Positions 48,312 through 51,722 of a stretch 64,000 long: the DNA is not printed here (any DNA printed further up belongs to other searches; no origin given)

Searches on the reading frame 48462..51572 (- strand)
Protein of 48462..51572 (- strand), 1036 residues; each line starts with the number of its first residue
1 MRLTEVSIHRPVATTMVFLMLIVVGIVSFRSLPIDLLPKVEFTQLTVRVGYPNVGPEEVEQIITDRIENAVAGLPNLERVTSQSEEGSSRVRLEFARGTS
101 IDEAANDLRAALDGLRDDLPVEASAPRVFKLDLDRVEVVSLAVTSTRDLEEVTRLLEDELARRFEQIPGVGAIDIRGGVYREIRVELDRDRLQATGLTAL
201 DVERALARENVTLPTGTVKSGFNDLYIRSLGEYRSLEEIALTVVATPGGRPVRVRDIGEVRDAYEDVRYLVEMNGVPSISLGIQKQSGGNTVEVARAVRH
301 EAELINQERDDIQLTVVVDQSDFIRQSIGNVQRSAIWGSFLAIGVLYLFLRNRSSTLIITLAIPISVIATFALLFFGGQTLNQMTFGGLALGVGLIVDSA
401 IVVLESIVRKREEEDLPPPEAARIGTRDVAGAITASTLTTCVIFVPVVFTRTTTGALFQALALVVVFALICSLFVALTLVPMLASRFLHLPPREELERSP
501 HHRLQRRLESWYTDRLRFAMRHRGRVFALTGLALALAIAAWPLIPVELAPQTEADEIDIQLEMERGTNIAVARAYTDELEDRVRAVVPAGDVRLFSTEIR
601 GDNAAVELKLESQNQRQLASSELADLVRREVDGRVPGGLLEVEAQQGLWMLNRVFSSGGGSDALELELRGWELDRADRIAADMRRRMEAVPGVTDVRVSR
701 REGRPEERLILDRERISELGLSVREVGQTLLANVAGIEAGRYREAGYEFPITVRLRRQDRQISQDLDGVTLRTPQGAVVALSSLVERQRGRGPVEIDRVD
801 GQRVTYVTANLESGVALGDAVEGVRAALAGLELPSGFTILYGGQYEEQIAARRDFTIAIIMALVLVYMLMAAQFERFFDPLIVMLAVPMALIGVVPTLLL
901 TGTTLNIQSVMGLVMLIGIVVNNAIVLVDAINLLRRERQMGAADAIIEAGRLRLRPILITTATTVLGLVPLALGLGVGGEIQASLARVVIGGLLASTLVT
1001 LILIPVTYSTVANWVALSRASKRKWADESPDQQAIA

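Call 25: search_protein_families(library=pfam, proteins=[window:48462-51572:-], max_evalue=0.01)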
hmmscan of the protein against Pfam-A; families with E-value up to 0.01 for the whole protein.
window:48462-51572:- (1036 aa): 2 families
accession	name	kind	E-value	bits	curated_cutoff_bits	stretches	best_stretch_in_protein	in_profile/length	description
PF00873.25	ACR_tran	-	1.1e-232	775.3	28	1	4-1011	2-1020/1021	AcrB/AcrD/AcrF family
PF02355.23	SecD_SecF_C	-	6.6e-08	32.6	20.5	1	852-1001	30-176/189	Protein export membrane protein SecD/SecF, C-terminal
